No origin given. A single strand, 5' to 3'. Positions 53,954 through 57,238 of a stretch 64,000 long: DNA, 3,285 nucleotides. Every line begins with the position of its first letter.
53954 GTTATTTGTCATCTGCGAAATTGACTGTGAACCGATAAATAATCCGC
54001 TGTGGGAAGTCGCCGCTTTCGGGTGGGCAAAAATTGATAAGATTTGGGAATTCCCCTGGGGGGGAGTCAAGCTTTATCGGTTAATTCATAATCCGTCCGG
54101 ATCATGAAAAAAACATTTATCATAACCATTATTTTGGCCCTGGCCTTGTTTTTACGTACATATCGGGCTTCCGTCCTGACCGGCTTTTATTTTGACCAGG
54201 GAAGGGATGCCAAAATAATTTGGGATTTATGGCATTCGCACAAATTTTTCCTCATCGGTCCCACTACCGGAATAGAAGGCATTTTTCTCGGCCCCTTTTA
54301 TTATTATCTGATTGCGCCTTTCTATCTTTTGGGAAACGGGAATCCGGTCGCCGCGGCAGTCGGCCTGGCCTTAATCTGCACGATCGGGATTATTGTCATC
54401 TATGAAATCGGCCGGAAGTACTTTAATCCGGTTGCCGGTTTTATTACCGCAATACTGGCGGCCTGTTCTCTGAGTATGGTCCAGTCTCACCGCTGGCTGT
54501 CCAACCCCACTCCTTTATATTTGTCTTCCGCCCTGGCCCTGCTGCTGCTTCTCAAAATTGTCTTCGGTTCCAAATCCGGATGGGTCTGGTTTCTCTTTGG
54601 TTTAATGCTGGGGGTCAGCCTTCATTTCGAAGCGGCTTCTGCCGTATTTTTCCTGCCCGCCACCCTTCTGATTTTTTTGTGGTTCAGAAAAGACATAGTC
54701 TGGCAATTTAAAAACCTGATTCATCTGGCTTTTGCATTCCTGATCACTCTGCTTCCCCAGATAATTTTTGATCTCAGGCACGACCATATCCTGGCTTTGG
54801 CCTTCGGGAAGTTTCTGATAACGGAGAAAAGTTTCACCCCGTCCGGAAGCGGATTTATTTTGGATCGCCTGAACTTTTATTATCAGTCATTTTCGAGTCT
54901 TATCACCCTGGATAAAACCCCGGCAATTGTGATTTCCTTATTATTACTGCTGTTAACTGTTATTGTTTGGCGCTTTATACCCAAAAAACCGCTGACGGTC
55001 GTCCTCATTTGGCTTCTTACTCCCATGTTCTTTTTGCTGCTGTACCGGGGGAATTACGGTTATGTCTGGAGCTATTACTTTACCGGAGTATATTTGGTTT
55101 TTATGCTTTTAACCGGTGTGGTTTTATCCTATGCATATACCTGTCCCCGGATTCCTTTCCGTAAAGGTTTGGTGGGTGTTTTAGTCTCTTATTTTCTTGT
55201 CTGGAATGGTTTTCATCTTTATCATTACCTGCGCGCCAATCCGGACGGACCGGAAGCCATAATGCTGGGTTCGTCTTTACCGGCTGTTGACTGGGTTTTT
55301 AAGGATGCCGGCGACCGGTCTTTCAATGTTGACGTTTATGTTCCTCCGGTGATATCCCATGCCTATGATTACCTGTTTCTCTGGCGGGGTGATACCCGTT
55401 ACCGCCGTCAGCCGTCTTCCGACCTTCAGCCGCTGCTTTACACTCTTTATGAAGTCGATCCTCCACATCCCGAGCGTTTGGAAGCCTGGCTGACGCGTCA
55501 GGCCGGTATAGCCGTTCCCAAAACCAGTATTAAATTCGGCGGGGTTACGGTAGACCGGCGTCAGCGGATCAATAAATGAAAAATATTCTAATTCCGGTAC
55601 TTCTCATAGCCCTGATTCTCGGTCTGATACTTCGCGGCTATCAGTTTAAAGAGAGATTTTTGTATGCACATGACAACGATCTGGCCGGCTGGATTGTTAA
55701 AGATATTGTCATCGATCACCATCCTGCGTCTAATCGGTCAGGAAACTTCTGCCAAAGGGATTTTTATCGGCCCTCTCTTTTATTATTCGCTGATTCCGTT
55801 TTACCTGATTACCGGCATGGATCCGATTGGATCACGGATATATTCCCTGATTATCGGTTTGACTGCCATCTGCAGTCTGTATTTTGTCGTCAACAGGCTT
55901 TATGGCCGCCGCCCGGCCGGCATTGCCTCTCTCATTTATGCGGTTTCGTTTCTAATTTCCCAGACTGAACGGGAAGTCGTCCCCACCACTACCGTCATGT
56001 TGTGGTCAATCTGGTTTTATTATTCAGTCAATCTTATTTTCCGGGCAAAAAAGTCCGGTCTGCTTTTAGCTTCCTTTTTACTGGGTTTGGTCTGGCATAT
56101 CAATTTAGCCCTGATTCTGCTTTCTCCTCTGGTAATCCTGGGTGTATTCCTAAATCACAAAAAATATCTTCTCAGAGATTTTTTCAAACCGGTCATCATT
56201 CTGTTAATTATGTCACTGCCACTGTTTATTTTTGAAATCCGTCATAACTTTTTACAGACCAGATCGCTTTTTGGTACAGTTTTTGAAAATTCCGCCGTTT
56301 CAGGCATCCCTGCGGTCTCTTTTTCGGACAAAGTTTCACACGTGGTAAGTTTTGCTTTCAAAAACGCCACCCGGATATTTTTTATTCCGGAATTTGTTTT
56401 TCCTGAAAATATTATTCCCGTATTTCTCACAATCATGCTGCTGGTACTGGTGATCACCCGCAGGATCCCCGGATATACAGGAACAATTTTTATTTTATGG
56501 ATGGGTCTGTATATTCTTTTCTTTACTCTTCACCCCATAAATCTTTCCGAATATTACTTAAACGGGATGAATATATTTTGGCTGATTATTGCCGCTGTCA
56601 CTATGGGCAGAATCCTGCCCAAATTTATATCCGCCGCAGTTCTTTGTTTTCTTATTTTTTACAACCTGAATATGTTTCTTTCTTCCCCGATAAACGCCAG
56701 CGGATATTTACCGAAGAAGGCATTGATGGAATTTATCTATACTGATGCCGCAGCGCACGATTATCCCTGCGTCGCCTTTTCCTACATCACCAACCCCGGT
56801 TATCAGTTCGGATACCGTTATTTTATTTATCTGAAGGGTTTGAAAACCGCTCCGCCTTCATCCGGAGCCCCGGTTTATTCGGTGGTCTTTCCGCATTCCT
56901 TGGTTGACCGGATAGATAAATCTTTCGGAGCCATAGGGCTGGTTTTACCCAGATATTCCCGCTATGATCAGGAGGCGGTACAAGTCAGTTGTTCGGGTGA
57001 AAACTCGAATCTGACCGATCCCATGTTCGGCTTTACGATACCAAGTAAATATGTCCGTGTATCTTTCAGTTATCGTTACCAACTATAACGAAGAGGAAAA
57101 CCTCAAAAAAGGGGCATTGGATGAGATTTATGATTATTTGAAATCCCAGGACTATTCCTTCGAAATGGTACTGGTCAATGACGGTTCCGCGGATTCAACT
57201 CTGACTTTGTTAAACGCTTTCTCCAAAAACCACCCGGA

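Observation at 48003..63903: Large glycosylation island with tandemly expanded GT-C paralogs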

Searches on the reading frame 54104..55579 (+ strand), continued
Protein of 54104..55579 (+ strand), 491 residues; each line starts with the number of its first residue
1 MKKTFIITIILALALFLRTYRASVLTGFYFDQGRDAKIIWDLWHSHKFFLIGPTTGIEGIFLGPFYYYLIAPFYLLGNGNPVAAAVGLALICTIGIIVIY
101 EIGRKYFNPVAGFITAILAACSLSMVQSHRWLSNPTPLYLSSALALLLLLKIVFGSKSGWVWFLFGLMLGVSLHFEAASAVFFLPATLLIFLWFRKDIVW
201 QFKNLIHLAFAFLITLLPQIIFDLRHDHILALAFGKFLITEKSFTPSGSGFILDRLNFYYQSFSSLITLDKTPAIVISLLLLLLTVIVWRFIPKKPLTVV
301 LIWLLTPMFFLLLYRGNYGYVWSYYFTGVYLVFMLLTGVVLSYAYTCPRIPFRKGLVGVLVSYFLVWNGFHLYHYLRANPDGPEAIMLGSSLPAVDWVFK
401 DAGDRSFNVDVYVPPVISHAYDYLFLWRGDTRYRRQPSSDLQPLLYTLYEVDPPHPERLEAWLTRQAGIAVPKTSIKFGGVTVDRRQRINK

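Call 59: find_homologous_proteins(query=L001:11542-13173:+, max_evalue=0.00001)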
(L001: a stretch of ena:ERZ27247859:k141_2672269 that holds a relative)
Query L001:11542-13173:+ (543 aa): 1439 proteins with E <= 0.00001 among 8000 candidates; the best 120 are listed.
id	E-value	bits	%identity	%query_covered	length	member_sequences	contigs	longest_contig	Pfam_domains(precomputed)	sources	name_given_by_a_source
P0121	0.0e+0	1222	100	100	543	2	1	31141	-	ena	-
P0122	1.9e-235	801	66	99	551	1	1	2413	-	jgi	jgi:hypothetical protein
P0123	2.3e-229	781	64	96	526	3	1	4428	-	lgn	-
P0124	2.1e-211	722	62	100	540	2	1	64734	-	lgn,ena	-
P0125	9.2e-201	687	58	99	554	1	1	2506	-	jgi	jgi:hypothetical protein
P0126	2.8e-198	678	57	98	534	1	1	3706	-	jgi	jgi:hypothetical protein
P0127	2.5e-182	626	56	97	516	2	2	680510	-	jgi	jgi:hypothetical protein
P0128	9.2e-179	614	51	99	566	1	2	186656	-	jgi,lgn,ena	jgi:hypothetical protein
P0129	1.1e-177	610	54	98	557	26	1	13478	-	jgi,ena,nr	nr:MAG: hypothetical protein A2V48_02570 [Candidatus Amesbacteria bacterium RBG_19FT_COMBO_48_16]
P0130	2.9e-177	609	51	99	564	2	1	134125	PF13231.13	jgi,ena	jgi:hypothetical protein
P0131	1.8e-176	606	54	99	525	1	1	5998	-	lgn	-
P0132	1.0e-175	604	51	100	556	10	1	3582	-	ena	-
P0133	2.4e-175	603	51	99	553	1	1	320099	-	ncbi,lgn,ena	-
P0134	1.5e-174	600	53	99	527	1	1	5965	-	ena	-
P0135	3.6e-173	595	56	96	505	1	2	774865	-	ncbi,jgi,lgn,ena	-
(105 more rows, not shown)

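Call 62: search_protein_families(library=pfam, max_evalue=0.001, proteins=[L077:14791-15633:+, L045:2193-3092:+, L041:2674-3687:+, L050:2662-3528:+, L045:1624-2193:+, L023:2509-3234:+, L074:19481-20392:+, L022:13848-15443:+, L024:16089-17555:+, L021:15559-16863:+])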
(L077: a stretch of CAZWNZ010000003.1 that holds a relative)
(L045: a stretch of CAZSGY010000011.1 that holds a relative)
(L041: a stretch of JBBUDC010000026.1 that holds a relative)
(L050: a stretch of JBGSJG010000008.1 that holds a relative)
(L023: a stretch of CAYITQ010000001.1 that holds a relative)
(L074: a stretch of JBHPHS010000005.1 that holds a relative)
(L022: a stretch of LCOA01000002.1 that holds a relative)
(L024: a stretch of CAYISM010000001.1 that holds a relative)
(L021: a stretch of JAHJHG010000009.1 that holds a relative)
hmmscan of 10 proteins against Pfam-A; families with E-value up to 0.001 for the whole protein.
L077:14791-15633:+ (280 aa): 0 families

L045:2193-3092:+ (299 aa): 5 families
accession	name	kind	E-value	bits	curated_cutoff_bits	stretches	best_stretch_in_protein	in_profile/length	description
PF04321.23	RmlD_sub_bind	-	5.5e-49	167.2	27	1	3-297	2-285/287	RmlD substrate binding domain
PF01370.27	Epimerase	-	1.8e-16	60.7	20.9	1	4-214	1-228/240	NAD dependent epimerase/dehydratase family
PF07993.18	NAD_binding_4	-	2.3e-06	27.4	20.1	1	21-160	59-206/258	Male sterility protein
PF16363.11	GDP_Man_Dehyd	-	6.3e-06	26.3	27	1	34-150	58-168/332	GDP-mannose 4,6 dehydratase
PF02719.21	Polysacc_synt_2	-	0.00023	20.9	20.2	1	35-106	61-129/293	Polysaccharide biosynthesis protein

L041:2674-3687:+ (337 aa): 8 families
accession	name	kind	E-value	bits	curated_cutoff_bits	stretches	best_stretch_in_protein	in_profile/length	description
PF16363.11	GDP_Man_Dehyd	-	8.6e-75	252.7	27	1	4-305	1-330/332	GDP-mannose 4,6 dehydratase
PF01370.27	Epimerase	-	1.6e-62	211.5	20.9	1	4-243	2-240/240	NAD dependent epimerase/dehydratase family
PF02719.21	Polysacc_synt_2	-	1.2e-19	71.1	20.2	1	3-263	1-248/293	Polysaccharide biosynthesis protein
PF01073.25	3Beta_HSD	-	1.6e-19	70.4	22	1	4-223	1-221/280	3-beta hydroxysteroid dehydrogenase/isomerase family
PF07993.18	NAD_binding_4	-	2.3e-16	60.1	20.1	1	5-178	1-204/258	Male sterility protein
PF04321.23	RmlD_sub_bind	-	7.6e-14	51.9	27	1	1-166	1-140/287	RmlD substrate binding domain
PF13460.12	NAD_binding_10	-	2.9e-06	27.7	27.2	1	8-169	2-138/184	NAD(P)H-binding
PF03435.24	Sacchrp_dh_NADP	-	0.00055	20.7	25.1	1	8-84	5-79/129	Saccharopine dehydrogenase NADP binding domain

L050:2662-3528:+ (288 aa): 0 families

L045:1624-2193:+ (189 aa): 1 family
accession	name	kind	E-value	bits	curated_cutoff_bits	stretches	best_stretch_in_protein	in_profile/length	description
PF00908.23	dTDP_sugar_isom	-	5.6e-40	137.2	27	1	10-182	1-168/168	dTDP-4-dehydrorhamnose 3,5-epimerase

L023:2509-3234:+ (241 aa): 2 families
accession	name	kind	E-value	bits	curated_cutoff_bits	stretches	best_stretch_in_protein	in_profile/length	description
PF00483.29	NTP_transferase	-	7.2e-50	170.3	21.2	1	2-231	1-240/245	Nucleotidyl transferase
PF12804.13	NTP_transf_3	-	4.6e-06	27.3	27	1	3-111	1-97/160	MobA-like NTP transferase domain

L074:19481-20392:+ (303 aa): 3 families
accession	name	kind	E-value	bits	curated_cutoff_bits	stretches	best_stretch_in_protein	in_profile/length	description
PF00535.33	Glycos_transf_2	-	1.6e-21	77.4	23.3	1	8-195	1-167/168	Glycosyl transferase family 2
PF13641.12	Glyco_tranf_2_3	-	6.8e-13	49.6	27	1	5-233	1-212/230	Glycosyltransferase like family 2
PF13632.12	Glyco_trans_2_3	-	8.1e-08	32.7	27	0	180-257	72-142/198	Glycosyl transferase family group 2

L022:13848-15443:+ (531 aa): 3 families
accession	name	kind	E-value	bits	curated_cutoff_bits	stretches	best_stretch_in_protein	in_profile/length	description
PF13231.12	PMT_2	-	7e-07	30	26.1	1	93-226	2-145/160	Dolichyl-phosphate-mannose-protein mannosyltransferase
PF02366.24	PMT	-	1.4e-05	25.2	22.7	1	56-184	21-154/245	Dolichyl-phosphate-mannose-protein mannosyltransferase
PF03779.20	SPW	-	0.00028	21.7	31.5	0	107-177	19-90/93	SPW repeat domain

L024:16089-17555:+ (488 aa): 1 family
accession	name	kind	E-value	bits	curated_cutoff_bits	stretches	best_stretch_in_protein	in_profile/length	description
PF13231.12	PMT_2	-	1.1e-07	32.6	26.1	1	60-215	3-152/160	Dolichyl-phosphate-mannose-protein mannosyltransferase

L021:15559-16863:+ (434 aa): 0 families

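Call 67: predict_structure(alignment_id=A7)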
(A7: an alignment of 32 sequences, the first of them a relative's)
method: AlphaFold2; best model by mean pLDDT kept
length: 543 residues; sequences in the alignment: 32
mean_pLDDT: 85.0   pTM: 0.87
mean pLDDT of the five models: 85.0, 84.6, 84.1, 84.1, 81.7
residues with pLDDT >= 90: 238; 70-90: 241; 50-70: 57; < 50: 7
segments of 3 or more residues with pLDDT < 50: 59-64
pLDDT, mean of each block of 10 residues (from residue 1): 83 83 86 76 84 68 51 91 92 91 96 94 92 75 71 65 80 96 79 94 92 96 93 96 81 82 68 77 89 90 86 88 87 95 86 81 93 88 84 77 77 95 92 81 81 84 74 68 92 95 94 90 95 95 88
secondary structure, 60 per line:
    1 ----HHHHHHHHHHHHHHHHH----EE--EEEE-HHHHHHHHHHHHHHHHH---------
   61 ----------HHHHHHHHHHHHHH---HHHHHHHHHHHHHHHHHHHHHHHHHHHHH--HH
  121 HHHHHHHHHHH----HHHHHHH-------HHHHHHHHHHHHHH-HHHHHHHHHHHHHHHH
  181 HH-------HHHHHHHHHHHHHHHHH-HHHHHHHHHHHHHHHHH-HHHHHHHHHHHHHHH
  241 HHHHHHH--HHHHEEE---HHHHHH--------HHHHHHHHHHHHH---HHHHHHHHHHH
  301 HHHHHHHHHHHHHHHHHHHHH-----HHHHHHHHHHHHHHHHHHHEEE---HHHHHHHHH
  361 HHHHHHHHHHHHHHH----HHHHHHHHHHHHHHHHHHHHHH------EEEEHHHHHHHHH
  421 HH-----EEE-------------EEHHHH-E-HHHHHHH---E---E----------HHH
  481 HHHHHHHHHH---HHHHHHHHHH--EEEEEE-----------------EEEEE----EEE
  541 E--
elements in order: H5-21 E30-33 H35-51 H71-84 H88-116 H119-131 H136-142 H150-163 H165-182 H190-206 H208-224 H226-247 H250-253 E254-256 H260-265 H274-286 H290-321 H327-345 E346-348 H352-375 H380-401 E408-411 H412-422 E428-430 H446-449 H453-459 H478-490 H494-503 E506-511 E529-533 E538-541

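Call 69: fold_search(model_id=the predicted structure, library=pdb)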
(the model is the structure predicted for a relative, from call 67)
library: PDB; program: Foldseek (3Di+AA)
matches with E <= 10: 290; with E <= 0.001: 18
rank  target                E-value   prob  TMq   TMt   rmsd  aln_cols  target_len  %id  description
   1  9n9j_I                1.8e-07  1.00  0.50  0.41  14.1       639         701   10  Structure of a GRP94 folding intermediate engaged with a CCDC134- and FKBP11-bound secretory translocon (released 2025-11-19)
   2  8agc_A                1.3e-06  1.00  0.49  0.40  13.4       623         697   10  Structure of yeast oligosaccharylransferase complex with lipid-linked oligosaccharide and non-acceptor peptide bound (released 2022-12-07)
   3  6s7o_A                1.9e-06  1.00  0.51  0.44  13.8       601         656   11  Cryo-EM structure of human oligosaccharyltransferase complex OST-A (released 2019-12-18)
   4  6s7t_A                2.0e-06  1.00  0.49  0.39  13.5       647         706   10  Cryo-EM structure of human oligosaccharyltransferase complex OST-B (released 2019-12-18)
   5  8agb_A                2.9e-06  1.00  0.52  0.45  12.6       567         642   11  Structure of yeast oligosaccharylransferase complex with lipid-linked oligosaccharide bound (released 2022-12-07)
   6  7zlh_A                2.9e-06  1.00  0.48  0.41  12.3       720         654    9  Cryo-EM structure of C-mannosyltransferase CeDPY19, in apo state, bound to CMT2-Fab and anti-Fab nanobody (released 2023-01-11)
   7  7oci_F                3.0e-06  1.00  0.50  0.44  12.8       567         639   10  Cryo-EM structure of yeast Ost6p containing oligosaccharyltransferase complex (released 2022-02-16)
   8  8pn9_A                3.4e-06  1.00  0.51  0.43  12.7       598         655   12  Structure of human oligosaccharyltransferase OST-A complex bound to NGI-1 (released 2024-05-08)
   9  8b6l_I                3.9e-06  1.00  0.51  0.42  13.8       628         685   11  Subtomogram average of the human Sec61-TRAP-OSTA-translocon (released 2022-12-07)
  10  6gxc_A                1.4e-05  1.00  0.43  0.34  18.0       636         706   10  Bacterial oligosaccharyltransferase PglB in complex with an inhibitory peptide and a reactive lipid-linked oligosaccha (released 2018-11-14)
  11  6c26_A                1.4e-05  1.00  0.49  0.42  12.8       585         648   10  The Cryo-EM structure of a eukaryotic oligosaccharyl transferase complex (released 2018-01-31)
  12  5ogl_A                1.8e-05  1.00  0.48  0.38  13.3       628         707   12  Structure of bacterial oligosaccharyltransferase PglB in complex with an acceptor peptide and an lipid-linked oligosac (released 2017-10-25)
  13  3rce_A                1.9e-05  1.00  0.40  0.33  13.9       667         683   12  Bacterial oligosaccharyltransferase PglB (released 2011-06-15)
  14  7zli_A                3.5e-05  1.00  0.47  0.40  12.8       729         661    9  Cryo-EM structure of C-mannosyltransferase CeDPY19, in complex with Dol25-P-Man and bound to CMT2-Fab and anti-Fab nan (released 2023-01-11)
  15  7zlg_A                3.5e-05  1.00  0.43  0.37  15.1       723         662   10  Cryo-EM structure of C-mannosyltransferase CeDPY19, in complex with acceptor peptide and bound to CMT2-Fab and anti-Fa (released 2023-01-11)
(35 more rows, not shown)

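Call 78: search_protein_families(library=pfam, max_evalue=1, proteins=[P0121, L003:18363-20057:+, L003:15218-16888:+, L003:6181-7719:-, L003:5121-6197:-, L003:11446-12939:+, L001:1522-3003:+])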
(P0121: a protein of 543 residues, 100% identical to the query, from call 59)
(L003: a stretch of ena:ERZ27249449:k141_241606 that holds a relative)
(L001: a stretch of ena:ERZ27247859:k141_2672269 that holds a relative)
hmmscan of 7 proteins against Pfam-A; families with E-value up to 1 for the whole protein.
P0121 (543 aa): 0 families

L003:18363-20057:+ (564 aa): 1 family
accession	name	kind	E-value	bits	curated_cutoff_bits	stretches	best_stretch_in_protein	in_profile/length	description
PF13231.12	PMT_2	-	1.1e-05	26.1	26.1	1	172-256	76-157/160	Dolichyl-phosphate-mannose-protein mannosyltransferase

L003:15218-16888:+ (556 aa): 1 family
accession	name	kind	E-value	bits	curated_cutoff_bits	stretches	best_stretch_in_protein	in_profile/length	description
PF09586.16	YfhO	-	0.043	12.6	28.5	1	477-519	783-822/835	Bacterial membrane protein YfhO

L003:6181-7719:- (512 aa): 2 families
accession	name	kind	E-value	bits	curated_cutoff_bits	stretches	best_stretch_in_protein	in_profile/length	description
PF10131.15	PTPS_related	-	4.6e-13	48.9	26.4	1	49-372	7-324/621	6-pyruvoyl-tetrahydropterin synthase related domain; membrane protein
PF06612.16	DUF1146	-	0.53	10.7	25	1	184-198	32-46/48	Protein of unknown function (DUF1146)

L003:5121-6197:- (358 aa): 3 families
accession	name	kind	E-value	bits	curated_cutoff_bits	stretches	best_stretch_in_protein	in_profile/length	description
PF13231.12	PMT_2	-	0.011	16.4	26.1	1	69-208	3-147/160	Dolichyl-phosphate-mannose-protein mannosyltransferase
PF08019.17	EptA_B_N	-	0.026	14.8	22.3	1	179-252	75-147/152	Phosphoethanolamine transferase EptA/EptB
PF09594.16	GT87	-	0.25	11.5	25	1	74-294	9-234/237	Glycosyltransferase family 87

L003:11446-12939:+ (497 aa): 1 family
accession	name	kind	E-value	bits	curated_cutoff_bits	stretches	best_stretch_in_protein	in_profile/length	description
PF13231.12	PMT_2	-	8.6e-08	33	26.1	2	73-191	4-123/160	Dolichyl-phosphate-mannose-protein mannosyltransferase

L001:1522-3003:+ (493 aa): 2 families
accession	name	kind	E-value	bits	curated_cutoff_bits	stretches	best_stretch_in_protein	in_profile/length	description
PF13231.12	PMT_2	-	2.8e-11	44.3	26.1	1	72-229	4-156/160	Dolichyl-phosphate-mannose-protein mannosyltransferase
PF02366.24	PMT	-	6.6e-07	29.6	22.7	1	81-219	74-211/245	Dolichyl-phosphate-mannose-protein mannosyltransferase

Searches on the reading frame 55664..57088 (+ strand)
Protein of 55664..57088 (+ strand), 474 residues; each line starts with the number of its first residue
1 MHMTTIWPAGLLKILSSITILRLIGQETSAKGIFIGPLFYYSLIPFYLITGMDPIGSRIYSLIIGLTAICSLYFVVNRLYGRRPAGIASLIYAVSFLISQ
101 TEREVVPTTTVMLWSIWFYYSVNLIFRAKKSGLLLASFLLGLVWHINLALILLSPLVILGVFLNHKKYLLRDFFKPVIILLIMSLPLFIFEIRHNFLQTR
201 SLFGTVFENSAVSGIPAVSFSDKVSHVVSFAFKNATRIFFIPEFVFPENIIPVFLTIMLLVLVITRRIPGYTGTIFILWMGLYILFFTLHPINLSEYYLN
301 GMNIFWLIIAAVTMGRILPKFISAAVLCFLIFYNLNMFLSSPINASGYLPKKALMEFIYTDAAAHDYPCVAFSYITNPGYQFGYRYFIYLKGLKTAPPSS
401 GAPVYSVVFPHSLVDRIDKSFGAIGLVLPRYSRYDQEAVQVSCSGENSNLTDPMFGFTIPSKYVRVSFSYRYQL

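Call 4: search_protein_families(library=pfam, max_evalue=0.01, proteins=[window:55664-57088:+])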
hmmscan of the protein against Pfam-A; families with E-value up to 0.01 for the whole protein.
window:55664-57088:+ (474 aa): 1 family
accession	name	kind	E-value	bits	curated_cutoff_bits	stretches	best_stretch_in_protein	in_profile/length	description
PF13231.12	PMT_2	-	5.1e-08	33.7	26.1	1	37-183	4-151/160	Dolichyl-phosphate-mannose-protein mannosyltransferase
